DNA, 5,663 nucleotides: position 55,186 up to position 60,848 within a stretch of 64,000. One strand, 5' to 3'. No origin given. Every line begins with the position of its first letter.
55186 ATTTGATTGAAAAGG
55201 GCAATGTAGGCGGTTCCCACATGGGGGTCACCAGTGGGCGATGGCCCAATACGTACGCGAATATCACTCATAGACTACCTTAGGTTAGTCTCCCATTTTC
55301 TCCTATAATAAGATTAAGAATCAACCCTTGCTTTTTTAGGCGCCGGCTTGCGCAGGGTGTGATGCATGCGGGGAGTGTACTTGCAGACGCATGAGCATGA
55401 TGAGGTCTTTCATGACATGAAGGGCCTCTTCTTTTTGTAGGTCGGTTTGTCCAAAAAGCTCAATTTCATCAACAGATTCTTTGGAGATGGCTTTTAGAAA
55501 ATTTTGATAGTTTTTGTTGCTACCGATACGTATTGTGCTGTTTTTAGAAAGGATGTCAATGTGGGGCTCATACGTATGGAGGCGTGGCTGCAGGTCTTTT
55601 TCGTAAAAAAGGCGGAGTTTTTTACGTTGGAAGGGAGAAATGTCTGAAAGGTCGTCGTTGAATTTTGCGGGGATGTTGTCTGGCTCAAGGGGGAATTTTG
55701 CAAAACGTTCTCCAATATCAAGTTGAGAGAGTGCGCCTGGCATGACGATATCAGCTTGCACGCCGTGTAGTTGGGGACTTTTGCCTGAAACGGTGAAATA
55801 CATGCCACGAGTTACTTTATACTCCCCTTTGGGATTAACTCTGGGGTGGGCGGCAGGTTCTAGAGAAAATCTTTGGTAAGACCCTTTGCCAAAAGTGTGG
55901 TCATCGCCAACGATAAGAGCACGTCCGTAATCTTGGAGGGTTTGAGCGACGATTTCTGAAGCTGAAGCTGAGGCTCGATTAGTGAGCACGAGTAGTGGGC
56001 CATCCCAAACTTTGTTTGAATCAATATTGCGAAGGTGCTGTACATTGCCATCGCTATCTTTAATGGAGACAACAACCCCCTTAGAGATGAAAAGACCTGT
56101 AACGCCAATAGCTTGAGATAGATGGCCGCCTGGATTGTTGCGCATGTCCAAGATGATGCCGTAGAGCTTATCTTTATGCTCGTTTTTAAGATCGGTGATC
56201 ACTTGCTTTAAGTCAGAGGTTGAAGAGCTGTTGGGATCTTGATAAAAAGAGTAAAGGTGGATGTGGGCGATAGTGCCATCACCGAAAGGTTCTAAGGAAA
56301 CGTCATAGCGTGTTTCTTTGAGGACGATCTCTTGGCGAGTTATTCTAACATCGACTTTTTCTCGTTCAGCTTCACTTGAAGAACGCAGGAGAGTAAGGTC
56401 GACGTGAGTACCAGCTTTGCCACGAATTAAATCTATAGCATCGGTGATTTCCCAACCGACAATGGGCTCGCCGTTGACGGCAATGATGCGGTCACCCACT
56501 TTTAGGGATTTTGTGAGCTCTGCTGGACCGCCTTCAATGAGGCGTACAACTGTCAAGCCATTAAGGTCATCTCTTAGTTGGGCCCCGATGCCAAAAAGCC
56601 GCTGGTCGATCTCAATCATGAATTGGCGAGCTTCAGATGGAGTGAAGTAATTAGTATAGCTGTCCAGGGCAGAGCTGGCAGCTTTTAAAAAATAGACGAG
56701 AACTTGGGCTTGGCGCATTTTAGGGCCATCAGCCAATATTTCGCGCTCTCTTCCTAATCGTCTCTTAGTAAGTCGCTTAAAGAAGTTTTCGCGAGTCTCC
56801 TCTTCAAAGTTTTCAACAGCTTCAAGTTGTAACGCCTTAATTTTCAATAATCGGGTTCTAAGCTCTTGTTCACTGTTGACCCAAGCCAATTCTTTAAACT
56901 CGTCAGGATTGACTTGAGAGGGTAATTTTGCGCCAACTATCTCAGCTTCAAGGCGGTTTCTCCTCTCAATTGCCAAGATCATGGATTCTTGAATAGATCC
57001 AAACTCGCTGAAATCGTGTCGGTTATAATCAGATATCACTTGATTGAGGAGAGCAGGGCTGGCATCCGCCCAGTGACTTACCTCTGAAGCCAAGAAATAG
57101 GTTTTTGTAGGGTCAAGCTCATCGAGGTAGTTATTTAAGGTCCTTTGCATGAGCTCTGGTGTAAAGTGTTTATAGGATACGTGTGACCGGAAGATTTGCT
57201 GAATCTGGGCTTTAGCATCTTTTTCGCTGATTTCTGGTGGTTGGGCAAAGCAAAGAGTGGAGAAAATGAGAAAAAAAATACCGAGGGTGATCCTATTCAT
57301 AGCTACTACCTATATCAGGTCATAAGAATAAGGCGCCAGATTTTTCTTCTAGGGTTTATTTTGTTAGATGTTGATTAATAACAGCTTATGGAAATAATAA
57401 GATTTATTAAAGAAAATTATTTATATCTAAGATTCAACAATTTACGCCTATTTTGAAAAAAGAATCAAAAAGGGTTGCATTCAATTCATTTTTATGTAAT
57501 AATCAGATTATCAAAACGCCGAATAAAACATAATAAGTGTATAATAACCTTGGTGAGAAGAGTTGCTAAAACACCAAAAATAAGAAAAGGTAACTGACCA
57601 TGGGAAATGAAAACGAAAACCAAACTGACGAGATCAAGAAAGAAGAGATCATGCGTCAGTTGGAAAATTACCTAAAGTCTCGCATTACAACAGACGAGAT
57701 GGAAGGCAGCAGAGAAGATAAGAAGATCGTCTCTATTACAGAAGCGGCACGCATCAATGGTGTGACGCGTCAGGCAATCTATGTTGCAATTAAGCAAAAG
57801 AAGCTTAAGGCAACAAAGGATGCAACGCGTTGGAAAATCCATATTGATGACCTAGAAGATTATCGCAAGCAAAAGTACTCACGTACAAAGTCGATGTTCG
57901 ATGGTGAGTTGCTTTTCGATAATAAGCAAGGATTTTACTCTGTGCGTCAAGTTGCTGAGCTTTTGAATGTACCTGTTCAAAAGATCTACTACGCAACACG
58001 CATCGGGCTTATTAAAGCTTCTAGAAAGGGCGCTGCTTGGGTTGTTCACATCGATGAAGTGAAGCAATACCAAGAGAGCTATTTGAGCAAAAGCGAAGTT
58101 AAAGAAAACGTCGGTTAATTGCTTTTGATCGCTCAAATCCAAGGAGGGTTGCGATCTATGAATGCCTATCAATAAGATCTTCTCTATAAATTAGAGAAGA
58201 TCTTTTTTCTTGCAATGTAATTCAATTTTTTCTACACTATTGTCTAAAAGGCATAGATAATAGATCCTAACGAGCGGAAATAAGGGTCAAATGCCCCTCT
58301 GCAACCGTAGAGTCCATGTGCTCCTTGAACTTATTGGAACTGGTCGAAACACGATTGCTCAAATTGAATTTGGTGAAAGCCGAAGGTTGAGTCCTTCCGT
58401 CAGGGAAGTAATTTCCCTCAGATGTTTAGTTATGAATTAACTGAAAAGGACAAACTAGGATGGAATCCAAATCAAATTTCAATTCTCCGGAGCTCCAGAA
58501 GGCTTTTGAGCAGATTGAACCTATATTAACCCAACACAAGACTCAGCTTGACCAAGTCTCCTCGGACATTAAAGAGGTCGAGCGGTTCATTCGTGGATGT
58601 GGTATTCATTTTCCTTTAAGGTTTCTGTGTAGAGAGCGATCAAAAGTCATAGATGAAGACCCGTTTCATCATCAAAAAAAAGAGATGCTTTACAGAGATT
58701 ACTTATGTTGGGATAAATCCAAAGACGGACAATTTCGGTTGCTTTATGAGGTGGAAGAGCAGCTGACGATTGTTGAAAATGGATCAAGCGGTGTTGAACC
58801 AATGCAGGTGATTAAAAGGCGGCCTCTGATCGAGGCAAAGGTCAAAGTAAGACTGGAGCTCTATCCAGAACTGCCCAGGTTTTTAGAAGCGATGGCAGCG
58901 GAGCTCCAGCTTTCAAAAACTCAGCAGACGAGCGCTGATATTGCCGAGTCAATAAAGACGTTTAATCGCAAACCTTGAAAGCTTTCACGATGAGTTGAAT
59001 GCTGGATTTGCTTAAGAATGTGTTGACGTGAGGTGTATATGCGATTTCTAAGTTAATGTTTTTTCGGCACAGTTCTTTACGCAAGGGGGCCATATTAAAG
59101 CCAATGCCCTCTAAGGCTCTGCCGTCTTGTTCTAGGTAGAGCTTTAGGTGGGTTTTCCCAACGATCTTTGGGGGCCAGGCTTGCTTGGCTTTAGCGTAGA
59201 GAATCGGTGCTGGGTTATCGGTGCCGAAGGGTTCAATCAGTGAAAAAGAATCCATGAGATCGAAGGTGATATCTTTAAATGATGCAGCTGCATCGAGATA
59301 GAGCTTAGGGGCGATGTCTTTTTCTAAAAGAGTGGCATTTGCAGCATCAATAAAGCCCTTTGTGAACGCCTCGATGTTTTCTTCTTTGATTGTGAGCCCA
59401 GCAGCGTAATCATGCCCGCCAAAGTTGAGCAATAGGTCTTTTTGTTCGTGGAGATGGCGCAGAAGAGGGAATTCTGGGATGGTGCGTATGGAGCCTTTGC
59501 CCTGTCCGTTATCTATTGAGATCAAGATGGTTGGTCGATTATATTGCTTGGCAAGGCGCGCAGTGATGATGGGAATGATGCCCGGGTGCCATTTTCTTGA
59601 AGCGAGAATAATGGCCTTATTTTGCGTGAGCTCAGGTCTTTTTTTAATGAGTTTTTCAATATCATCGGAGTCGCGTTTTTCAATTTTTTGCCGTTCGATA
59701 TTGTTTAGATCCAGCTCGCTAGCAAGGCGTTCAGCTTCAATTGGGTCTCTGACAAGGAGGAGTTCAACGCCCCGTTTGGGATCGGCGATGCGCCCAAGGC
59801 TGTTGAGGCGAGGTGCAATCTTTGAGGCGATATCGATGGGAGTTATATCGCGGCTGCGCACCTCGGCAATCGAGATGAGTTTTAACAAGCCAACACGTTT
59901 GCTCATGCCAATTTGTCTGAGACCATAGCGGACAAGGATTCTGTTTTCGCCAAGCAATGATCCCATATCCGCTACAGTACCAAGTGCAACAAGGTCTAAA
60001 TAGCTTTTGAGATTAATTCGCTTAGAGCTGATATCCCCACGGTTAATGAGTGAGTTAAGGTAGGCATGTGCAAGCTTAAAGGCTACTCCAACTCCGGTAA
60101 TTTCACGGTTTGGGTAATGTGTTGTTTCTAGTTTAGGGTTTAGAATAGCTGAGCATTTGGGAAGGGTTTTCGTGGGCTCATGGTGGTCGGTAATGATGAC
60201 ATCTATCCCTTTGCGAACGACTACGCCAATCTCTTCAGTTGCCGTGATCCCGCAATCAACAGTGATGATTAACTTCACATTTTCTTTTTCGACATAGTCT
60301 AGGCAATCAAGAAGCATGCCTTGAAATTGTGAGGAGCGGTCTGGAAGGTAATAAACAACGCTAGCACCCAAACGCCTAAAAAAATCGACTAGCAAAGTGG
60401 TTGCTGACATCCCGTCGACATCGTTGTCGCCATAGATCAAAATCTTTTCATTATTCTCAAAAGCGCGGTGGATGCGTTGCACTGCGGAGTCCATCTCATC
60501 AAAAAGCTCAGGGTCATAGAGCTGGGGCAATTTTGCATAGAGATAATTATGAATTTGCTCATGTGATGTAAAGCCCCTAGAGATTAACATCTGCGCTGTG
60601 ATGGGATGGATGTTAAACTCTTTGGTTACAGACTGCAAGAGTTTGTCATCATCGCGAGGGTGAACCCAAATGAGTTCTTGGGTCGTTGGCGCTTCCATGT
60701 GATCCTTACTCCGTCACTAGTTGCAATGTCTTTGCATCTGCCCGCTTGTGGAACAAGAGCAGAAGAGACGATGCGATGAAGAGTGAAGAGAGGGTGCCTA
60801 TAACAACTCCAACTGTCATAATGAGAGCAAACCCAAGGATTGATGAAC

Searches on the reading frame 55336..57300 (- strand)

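Call 60: search_protein_families(library=pfam, proteins=[window:55336-57300:-], max_evalue=0.00001)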
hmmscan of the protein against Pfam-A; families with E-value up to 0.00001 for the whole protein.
window:55336-57300:- (654 aa): 5 families
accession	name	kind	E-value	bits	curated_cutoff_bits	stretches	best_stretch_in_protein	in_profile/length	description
PF03572.23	Peptidase_S41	-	1.2e-39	136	24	1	344-519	2-164/165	Peptidase family S41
PF17804.6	TSP_NTD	-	2.3e-22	80.6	26.4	1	33-222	2-188/188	Tail specific protease N-terminal domain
PF00595.29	PDZ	-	2.1e-12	47.7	23.2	1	233-304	9-80/81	PDZ domain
PF17820.7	PDZ_6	-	9.3e-12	45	27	1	251-306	2-54/54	PDZ domain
PF13180.12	PDZ_2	-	2.2e-07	31.5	27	1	238-316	3-76/80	PDZ domain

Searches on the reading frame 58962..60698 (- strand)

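Call 60: search_protein_families(library=pfam, proteins=[window:58962-60698:-], max_evalue=0.00001)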
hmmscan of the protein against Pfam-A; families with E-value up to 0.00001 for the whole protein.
window:58962-60698:- (578 aa): 3 families
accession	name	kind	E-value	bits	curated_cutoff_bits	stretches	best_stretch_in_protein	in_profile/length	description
PF01368.27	DHH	-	1.3e-25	90.5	28.1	1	85-241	1-125/125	DHH family, N-terminal domain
PF17768.7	RecJ_OB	-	1.6e-23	83.3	27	1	469-572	2-106/107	RecJ OB domain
PF02272.25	DHHA1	-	1.4e-12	48.4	25.9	1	361-451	3-98/102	DHHA1 domain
